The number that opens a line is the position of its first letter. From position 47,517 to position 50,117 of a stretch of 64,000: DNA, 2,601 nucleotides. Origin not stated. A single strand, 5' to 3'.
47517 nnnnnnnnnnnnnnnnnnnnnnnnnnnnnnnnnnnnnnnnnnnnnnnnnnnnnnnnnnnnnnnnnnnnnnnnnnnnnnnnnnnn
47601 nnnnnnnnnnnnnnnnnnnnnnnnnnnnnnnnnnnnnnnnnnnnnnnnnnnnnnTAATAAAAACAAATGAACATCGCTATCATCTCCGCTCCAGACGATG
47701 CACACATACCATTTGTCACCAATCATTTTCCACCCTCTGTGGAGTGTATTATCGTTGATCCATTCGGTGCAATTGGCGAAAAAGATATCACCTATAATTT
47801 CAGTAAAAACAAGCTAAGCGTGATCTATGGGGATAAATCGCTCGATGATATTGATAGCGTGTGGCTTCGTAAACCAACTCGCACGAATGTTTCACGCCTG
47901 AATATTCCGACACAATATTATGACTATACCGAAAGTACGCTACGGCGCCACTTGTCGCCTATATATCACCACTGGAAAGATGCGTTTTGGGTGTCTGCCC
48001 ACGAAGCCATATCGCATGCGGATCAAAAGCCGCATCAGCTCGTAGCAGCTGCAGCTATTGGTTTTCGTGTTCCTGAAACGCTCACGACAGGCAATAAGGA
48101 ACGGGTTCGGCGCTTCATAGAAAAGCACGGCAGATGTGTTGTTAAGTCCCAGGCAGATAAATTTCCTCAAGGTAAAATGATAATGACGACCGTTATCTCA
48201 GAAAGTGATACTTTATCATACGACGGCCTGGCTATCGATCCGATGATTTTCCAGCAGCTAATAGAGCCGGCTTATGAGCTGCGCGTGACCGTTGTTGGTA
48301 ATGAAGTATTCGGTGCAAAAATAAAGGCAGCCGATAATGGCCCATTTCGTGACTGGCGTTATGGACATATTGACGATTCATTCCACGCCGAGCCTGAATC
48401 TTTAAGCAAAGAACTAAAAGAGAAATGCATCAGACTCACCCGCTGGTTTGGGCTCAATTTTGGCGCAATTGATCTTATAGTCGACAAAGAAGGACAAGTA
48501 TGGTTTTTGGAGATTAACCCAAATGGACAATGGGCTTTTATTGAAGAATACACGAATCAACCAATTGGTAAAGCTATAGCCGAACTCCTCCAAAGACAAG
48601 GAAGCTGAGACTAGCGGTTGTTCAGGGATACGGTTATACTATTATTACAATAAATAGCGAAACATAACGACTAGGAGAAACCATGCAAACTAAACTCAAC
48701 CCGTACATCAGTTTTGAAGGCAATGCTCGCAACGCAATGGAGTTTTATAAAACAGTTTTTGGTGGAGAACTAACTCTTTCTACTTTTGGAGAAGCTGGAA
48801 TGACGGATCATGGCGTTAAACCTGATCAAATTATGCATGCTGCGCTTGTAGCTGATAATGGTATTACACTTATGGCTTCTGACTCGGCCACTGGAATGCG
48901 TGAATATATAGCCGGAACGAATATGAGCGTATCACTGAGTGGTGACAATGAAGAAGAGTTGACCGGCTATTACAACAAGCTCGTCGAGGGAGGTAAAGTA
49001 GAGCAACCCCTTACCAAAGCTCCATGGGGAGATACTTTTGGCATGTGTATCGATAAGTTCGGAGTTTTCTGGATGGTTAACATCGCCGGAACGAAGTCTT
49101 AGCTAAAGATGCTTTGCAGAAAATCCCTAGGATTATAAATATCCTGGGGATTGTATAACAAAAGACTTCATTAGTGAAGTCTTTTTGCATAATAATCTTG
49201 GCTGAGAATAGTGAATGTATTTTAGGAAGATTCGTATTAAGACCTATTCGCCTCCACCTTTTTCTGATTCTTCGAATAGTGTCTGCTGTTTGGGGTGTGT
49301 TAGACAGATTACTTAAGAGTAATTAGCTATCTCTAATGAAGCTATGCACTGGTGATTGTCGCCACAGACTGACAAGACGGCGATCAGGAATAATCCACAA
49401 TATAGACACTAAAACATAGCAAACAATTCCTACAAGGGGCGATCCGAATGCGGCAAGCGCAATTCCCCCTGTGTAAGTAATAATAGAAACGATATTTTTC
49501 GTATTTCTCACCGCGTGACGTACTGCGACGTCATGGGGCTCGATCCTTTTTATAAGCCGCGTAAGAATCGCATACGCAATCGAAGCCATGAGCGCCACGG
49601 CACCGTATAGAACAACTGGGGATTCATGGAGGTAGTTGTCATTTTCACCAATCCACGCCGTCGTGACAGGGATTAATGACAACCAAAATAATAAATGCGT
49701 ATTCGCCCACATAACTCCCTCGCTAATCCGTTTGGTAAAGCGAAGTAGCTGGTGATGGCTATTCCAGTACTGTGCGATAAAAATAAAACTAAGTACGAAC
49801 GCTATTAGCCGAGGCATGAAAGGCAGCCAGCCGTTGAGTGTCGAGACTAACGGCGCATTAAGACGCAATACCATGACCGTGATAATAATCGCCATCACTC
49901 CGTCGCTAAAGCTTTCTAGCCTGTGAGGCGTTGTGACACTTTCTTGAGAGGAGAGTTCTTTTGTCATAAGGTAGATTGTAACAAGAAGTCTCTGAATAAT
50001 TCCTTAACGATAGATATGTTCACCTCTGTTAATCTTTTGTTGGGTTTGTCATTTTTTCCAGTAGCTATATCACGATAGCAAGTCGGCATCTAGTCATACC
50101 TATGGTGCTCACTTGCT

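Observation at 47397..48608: Candidate graspetide RiPP locus: 86-aa precursor-like ORF directly upstream of an MvdC/MvdD-type ATP-grasp ligase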

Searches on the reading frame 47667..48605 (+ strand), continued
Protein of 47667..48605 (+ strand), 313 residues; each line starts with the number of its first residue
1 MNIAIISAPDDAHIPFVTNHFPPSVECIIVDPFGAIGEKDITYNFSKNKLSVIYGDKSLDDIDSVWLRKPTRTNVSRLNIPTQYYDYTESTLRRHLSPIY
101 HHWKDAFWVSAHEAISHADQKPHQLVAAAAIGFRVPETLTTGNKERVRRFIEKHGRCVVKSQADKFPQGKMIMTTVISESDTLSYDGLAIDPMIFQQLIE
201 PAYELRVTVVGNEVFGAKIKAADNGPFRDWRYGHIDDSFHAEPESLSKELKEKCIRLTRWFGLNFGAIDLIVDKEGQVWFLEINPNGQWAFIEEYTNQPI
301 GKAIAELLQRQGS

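Call 38: find_encoding_contigs(protein=P0021, flank=2500, max_places=1)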
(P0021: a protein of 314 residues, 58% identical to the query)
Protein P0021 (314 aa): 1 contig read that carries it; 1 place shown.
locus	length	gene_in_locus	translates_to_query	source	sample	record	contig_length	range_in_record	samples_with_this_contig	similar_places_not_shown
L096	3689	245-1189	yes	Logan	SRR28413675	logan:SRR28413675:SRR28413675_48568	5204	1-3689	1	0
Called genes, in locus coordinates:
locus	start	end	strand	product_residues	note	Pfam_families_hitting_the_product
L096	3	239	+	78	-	?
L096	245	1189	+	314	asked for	PF08443:RimK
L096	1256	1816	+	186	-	-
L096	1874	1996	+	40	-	-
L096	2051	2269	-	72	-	-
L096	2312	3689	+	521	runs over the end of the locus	-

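Call 41: search_protein_families(library=pfam, proteins=[L004:2317-3651:+, L004:4948-6813:-, L004:6818-7237:+], max_evalue=0.1)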
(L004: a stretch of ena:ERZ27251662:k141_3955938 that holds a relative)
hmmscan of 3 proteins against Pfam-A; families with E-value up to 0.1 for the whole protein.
L004:2317-3651:+ (445 aa): 0 families

L004:4948-6813:- (621 aa): 3 families
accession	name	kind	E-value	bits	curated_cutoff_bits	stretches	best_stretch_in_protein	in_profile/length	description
PF12708.12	Pect-lyase_RHGA_epim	-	2.1e-08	34.7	27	1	217-458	5-190/213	Rhamnogalacturonase A/epimerase, pectate lyase-like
PF19264.4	DUF5907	-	1.7e-06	28.5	27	1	92-118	1-27/80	Repeat of unknown function (DUF5907)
PF18338.7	BppL_N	-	0.00069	19.6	25.8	1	46-67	4-25/25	Lower baseplate protein N-terminal domain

L004:6818-7237:+ (140 aa): 0 families

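Call 63: predict_structure(alignment_id=A1)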
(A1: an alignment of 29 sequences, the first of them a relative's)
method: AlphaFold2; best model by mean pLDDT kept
length: 313 residues; sequences in the alignment: 29
mean_pLDDT: 92.5   pTM: 0.89
mean pLDDT of the five models: 92.5, 92.5, 91.6, 91.2, 90.0
residues with pLDDT >= 90: 252; 70-90: 52; 50-70: 8; < 50: 1
segments of 3 or more residues with pLDDT < 50: none
pLDDT, mean of each block of 10 residues (from residue 1): 95 97 96 89 94 94 95 89 96 94 93 94 97 98 96 94 82 85 90 94 95 95 70 83 97 98 97 96 93 95 95 54
secondary structure, 60 per line:
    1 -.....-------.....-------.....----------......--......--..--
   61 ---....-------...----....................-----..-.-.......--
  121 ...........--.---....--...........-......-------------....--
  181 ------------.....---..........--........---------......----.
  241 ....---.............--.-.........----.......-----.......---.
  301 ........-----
elements in order: E2-6 H14-18 E26-30 E41-46 E49-54 E64-67 H82-101 H112-118 H121-131 E138-141 H144-154 E156-161 E175-178 E193-197 E201-210 E213-220 H230-235 E240-244 H248-260 E265-273 E278-284 H290-296 H300-308

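Call 67: fold_search(model_id=the predicted structure, library=pdb)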
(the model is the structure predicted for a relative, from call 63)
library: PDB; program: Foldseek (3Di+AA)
matches with E <= 10: 1400; with E <= 0.001: 714
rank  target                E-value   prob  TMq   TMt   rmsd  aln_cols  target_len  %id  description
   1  7mgv_A                3.8e-27  1.00  0.83  0.78   5.0       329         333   27  Chryseobacterium gregarium RiPP-associated ATP-grasp ligase in complex with ADP, and a leader and core peptide (released 2021-06-23)
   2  5ig9_G                3.6e-26  1.00  0.84  0.84   4.3       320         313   27  Crystal structure of macrocyclase MdnC bound with precursor peptide MdnA from Microcystis aeruginosa MRC (released 2016-09-21)
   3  5ig9_E                8.6e-26  1.00  0.84  0.84   4.4       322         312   27  Crystal structure of macrocyclase MdnC bound with precursor peptide MdnA from Microcystis aeruginosa MRC (released 2016-09-21)
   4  5ig9_C                1.3e-25  1.00  0.84  0.85   4.0       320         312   27  Crystal structure of macrocyclase MdnC bound with precursor peptide MdnA from Microcystis aeruginosa MRC (released 2016-09-21)
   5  5ig9_A                2.8e-25  1.00  0.84  0.82   4.6       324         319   27  Crystal structure of macrocyclase MdnC bound with precursor peptide MdnA from Microcystis aeruginosa MRC (released 2016-09-21)
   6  5ig9_H                4.4e-25  1.00  0.83  0.84   3.0       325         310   25  Crystal structure of macrocyclase MdnC bound with precursor peptide MdnA from Microcystis aeruginosa MRC (released 2016-09-21)
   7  9bou_A                6.0e-25  1.00  0.75  0.80   4.4       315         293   26  Crystal structure of ATP-grasp ligase PruB from Streptomyces coelicolor A3(2) (released 2024-12-18)
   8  7m4s_A                1.0e-24  1.00  0.82  0.82   3.5       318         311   27  Crystal structure of macrocyclase AMdnB from Anabaena sp. PCC 7120 (released 2021-11-03)
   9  5ig9_D                1.5e-24  1.00  0.84  0.86   2.6       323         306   26  Crystal structure of macrocyclase MdnC bound with precursor peptide MdnA from Microcystis aeruginosa MRC (released 2016-09-21)
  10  9bou_B                1.5e-24  1.00  0.76  0.83   3.5       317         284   26  Crystal structure of ATP-grasp ligase PruB from Streptomyces coelicolor A3(2) (released 2024-12-18)
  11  7m4s_B                5.5e-24  1.00  0.80  0.80   4.1       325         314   26  Crystal structure of macrocyclase AMdnB from Anabaena sp. PCC 7120 (released 2021-11-03)
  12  5ig9_B                1.1e-23  1.00  0.83  0.85   2.7       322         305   25  Crystal structure of macrocyclase MdnC bound with precursor peptide MdnA from Microcystis aeruginosa MRC (released 2016-09-21)
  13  5ig9_F                1.1e-23  1.00  0.82  0.85   3.0       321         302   26  Crystal structure of macrocyclase MdnC bound with precursor peptide MdnA from Microcystis aeruginosa MRC (released 2016-09-21)
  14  7drm_C                4.8e-22  1.00  0.77  0.77   4.3       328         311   20  Structure of ATP-grasp ligase PsnB complexed with minimal precursor, Mg, and ADP (released 2021-09-08)
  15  7drp_B                6.4e-22  1.00  0.79  0.83   3.5       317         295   21  Structure of ATP-grasp ligase PsnB complexed with phosphomimetic variant of minimal precursor, Mg, and ADP (released 2021-09-08)
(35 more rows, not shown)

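Call 76: search_protein_families(library=ncbifam, proteins=[L037:2965-3924:+, L029:3001-3948:+, L009:3001-3951:+, L015:2980-3948:+, L080:2803-3891:+], max_evalue=1)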
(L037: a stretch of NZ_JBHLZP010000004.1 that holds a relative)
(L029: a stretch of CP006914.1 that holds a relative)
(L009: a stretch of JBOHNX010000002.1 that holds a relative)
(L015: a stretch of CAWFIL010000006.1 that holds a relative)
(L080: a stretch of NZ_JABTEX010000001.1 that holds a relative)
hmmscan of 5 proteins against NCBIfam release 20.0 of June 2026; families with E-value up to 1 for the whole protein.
L037:2965-3924:+ (320 aa): 9 families
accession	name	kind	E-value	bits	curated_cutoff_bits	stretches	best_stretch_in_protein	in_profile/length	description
TIGR04187.1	GRASP_SAV_5884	subfamily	7.1e-55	186.4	350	1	4-316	1-311/312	ATP-grasp ribosomal peptide maturase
TIGR04185.1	ATPgraspMvdC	equivalog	1.3e-44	152.6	425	1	61-316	65-316/318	MvdC family ATP-grasp ribosomal peptide maturase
TIGR04184.1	ATPgraspMvdD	equivalog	6e-40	137.4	475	1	58-316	62-319/321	MvdD family ATP-grasp ribosomal peptide maturase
TIGR04192.1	GRASP_w_spasm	equivalog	1.2e-15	57.7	230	1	59-316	60-318/318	grasp-with-spasm system ATP-grasp peptide maturase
TIGR00768.1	rimK_fam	subfamily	6.3e-09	35.6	143.4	1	94-314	61-274/276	RimK family alpha-L-glutamate ligase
NF040720.1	MptN_Meth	equivalog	2.7e-06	26.7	350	1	107-314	88-288/291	tetrahydromethanopterin:alpha-L-glutamate ligase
TIGR02144.1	LysX_arch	equivalog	0.00013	21.1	275.6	1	88-316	55-275/281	lysine biosynthesis protein LysX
NF003573.0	PRK05246.1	equivalog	0.15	10.8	272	1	109-162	113-162/316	glutathione synthase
NF011171.0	PRK14573.1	equivalog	0.29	8.9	1015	1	254-293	717-754/809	bifunctional UDP-N-acetylmuramate--L-alanine ligase/D-alanine--D-alanine ligase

L029:3001-3948:+ (316 aa): 13 families
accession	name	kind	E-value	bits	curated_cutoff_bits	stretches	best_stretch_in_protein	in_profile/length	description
TIGR04187.1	GRASP_SAV_5884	subfamily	7.7e-60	202.7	350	1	3-311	2-310/312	ATP-grasp ribosomal peptide maturase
TIGR04184.1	ATPgraspMvdD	equivalog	4.1e-45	154.3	475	1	25-311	26-318/321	MvdD family ATP-grasp ribosomal peptide maturase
TIGR04185.1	ATPgraspMvdC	equivalog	2.4e-44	151.7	425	1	26-311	27-315/318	MvdC family ATP-grasp ribosomal peptide maturase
TIGR04192.1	GRASP_w_spasm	equivalog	6.9e-20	71.6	230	1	55-310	57-316/318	grasp-with-spasm system ATP-grasp peptide maturase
TIGR00768.1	rimK_fam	subfamily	3e-12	46.5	143.4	1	108-306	76-270/276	RimK family alpha-L-glutamate ligase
NF040720.1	MptN_Meth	equivalog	4.1e-10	39.2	350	1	108-293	90-271/291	tetrahydromethanopterin:alpha-L-glutamate ligase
TIGR02144.1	LysX_arch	equivalog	2.6e-05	23.4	275.6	1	204-310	175-273/281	lysine biosynthesis protein LysX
NF003573.0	PRK05246.1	equivalog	0.0014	17.5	272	1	96-163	99-164/316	glutathione synthase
TIGR03103.1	trio_acet_GNAT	equivalog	0.011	14.3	569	1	119-230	297-405/547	N-acetylglutaminylglutamine synthetase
TIGR01380.1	glut_syn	equivalog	0.021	13.8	299.05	1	110-163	114-163/312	glutathione synthase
NF002378.0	PRK01372.1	subfamily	0.035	12.8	243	1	197-288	174-268/305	D-alanine--D-alanine ligase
NF005315.0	PRK06849.1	equivalog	0.042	12.9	406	1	119-206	116-198/389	hypothetical protein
TIGR01205.1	D_ala_D_alaTIGR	subfamily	0.13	11.2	245.65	1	197-290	186-286/318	D-alanine--D-alanine ligase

L009:3001-3951:+ (317 aa): 12 families
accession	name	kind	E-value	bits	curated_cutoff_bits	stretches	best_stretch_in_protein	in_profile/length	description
TIGR04187.1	GRASP_SAV_5884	subfamily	1.1e-55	189.1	350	1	3-314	2-312/312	ATP-grasp ribosomal peptide maturase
TIGR04185.1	ATPgraspMvdC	equivalog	4.9e-45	154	425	1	59-313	62-316/318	MvdC family ATP-grasp ribosomal peptide maturase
TIGR04184.1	ATPgraspMvdD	equivalog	4.1e-43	147.8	475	1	60-313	63-319/321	MvdD family ATP-grasp ribosomal peptide maturase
TIGR04192.1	GRASP_w_spasm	equivalog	2e-17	63.5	230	1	61-311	61-316/318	grasp-with-spasm system ATP-grasp peptide maturase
TIGR00768.1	rimK_fam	subfamily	5.3e-10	39.1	143.4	1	117-311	83-274/276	RimK family alpha-L-glutamate ligase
NF040720.1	MptN_Meth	equivalog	1.2e-05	24.6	350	1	117-311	97-288/291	tetrahydromethanopterin:alpha-L-glutamate ligase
TIGR02144.1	LysX_arch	equivalog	0.0012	18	275.6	1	193-313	164-275/281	lysine biosynthesis protein LysX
NF005315.0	PRK06849.1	equivalog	0.0022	17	406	1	110-168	105-165/389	hypothetical protein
TIGR01205.1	D_ala_D_alaTIGR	subfamily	0.0048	15.9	245.65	1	231-291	220-286/318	D-alanine--D-alanine ligase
NF009554.0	PRK12999.1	equivalog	0.046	11.5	965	1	253-293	257-298/1147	pyruvate carboxylase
NF006367.0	PRK08591.1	subfamily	0.085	11.6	597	1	253-290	253-291/451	acetyl-CoA carboxylase biotin carboxylase subunit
TIGR01235.1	pyruv_carbox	equivalog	0.087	10.2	1114.45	1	253-306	253-309/1143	pyruvate carboxylase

L015:2980-3948:+ (323 aa): 12 families
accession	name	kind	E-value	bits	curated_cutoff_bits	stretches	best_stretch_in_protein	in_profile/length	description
TIGR04187.1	GRASP_SAV_5884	subfamily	9.3e-61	205.7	350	1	9-320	2-311/312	ATP-grasp ribosomal peptide maturase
TIGR04185.1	ATPgraspMvdC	equivalog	2.8e-43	148.2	425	1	62-320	62-316/318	MvdC family ATP-grasp ribosomal peptide maturase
TIGR04184.1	ATPgraspMvdD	equivalog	1.1e-40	139.8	475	1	60-320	60-319/321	MvdD family ATP-grasp ribosomal peptide maturase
TIGR00768.1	rimK_fam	subfamily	3.7e-18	65.9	143.4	1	117-318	80-274/276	RimK family alpha-L-glutamate ligase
TIGR04192.1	GRASP_w_spasm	equivalog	1.1e-15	57.8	230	1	63-317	60-315/318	grasp-with-spasm system ATP-grasp peptide maturase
NF040720.1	MptN_Meth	equivalog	3.5e-12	46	350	1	102-317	77-287/291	tetrahydromethanopterin:alpha-L-glutamate ligase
TIGR02144.1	LysX_arch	equivalog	5.5e-07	29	275.6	1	115-319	78-274/281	lysine biosynthesis protein LysX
NF007764.0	PRK10446.1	equivalog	1.6e-05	24.3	331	1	115-319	90-285/300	30S ribosomal protein S6--L-glutamate ligase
TIGR01380.1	glut_syn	equivalog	5e-05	22.5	299.05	1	100-284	97-275/312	glutathione synthase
NF003573.0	PRK05246.1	equivalog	0.00044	19.1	272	1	101-285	99-277/316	glutathione synthase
TIGR03103.1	trio_acet_GNAT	equivalog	0.041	12.4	569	1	121-229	294-398/547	N-acetylglutaminylglutamine synthetase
NF008607.0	PRK11579.1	subfamily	0.1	11.6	330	0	8-35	66-94/346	oxidoreductase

L080:2803-3891:+ (363 aa): 6 families
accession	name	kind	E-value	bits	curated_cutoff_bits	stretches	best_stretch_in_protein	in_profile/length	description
TIGR04187.1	GRASP_SAV_5884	subfamily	3.5e-74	249.8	350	1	32-347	2-311/312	ATP-grasp ribosomal peptide maturase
TIGR04185.1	ATPgraspMvdC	equivalog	7.3e-59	199.5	425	1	32-347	2-316/318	MvdC family ATP-grasp ribosomal peptide maturase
TIGR04184.1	ATPgraspMvdD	equivalog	1.3e-53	182.2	475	1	32-348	2-320/321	MvdD family ATP-grasp ribosomal peptide maturase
TIGR04192.1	GRASP_w_spasm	equivalog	2.1e-28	99.5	230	2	154-346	126-317/318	grasp-with-spasm system ATP-grasp peptide maturase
TIGR00768.1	rimK_fam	subfamily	0.00033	20.1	143.4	1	239-346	171-275/276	RimK family alpha-L-glutamate ligase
TIGR02144.1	LysX_arch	equivalog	0.08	12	275.6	1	243-350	177-278/281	lysine biosynthesis protein LysX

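Call 77: search_protein_families(library=padloc, proteins=[window:47667-48605:+], max_evalue=0.01)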
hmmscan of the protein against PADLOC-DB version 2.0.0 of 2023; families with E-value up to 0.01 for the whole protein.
window:47667-48605:+ (313 aa): 0 families

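Call 79: list_cluster_members(proteins=[P0001, P0121])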
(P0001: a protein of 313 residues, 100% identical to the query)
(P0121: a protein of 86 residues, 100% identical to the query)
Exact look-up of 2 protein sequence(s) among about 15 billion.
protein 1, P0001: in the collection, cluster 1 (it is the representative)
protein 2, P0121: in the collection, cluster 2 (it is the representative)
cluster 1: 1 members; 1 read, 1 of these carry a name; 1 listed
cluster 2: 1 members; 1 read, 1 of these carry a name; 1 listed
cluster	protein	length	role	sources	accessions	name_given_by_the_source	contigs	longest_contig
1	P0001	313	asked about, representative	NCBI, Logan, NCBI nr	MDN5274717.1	MAG: RimK protein [Candidatus Saccharibacteria bacterium] | RimK protein [Candidatus Saccharibacteria bacterium]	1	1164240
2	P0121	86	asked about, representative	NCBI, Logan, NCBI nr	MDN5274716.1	MAG: hypothetical protein JWP06_617 [Candidatus Saccharibacteria bacterium] | hypothetical protein [Candidatus Saccharibacteria bacterium]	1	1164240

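Call 83: search_solved_structures(query=L004:2317-3651:+, max_evalue=1)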
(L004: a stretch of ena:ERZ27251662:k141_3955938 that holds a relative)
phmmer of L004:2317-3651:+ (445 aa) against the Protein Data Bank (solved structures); distinct sequences matched with E-value up to 1: 0.

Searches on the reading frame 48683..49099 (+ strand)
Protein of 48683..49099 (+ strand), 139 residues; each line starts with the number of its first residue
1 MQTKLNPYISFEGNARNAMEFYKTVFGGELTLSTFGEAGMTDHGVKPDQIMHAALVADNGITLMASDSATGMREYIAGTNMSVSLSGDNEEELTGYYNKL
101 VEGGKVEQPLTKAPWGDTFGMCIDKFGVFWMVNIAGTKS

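Call 3: search_protein_families(library=pfam, proteins=[window:48683-49099:+], max_evalue=0.01)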
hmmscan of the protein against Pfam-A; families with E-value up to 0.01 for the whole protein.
window:48683-49099:+ (139 aa): 2 families
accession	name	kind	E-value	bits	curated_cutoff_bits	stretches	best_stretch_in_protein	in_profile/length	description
PF06983.19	3-dmu-9_3-mt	-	3.1e-12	47.5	24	1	4-132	2-115/116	3-demethylubiquinone-9 3-methyltransferase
PF00903.31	Glyoxalase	-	1.4e-11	45.3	20.6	1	9-131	6-120/121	Glyoxalase/Bleomycin resistance protein/Dioxygenase superfamily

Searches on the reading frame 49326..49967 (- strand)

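Call 3: search_protein_families(library=pfam, proteins=[window:49326-49967:-], max_evalue=0.01)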
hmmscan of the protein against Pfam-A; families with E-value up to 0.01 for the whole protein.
window:49326-49967:- (214 aa): 1 family
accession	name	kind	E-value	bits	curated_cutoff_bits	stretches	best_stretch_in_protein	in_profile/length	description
PF06736.16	TMEM175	-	3.8e-26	91.8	25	1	16-100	1-88/88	Endosomal/lysosomal potassium channel TMEM175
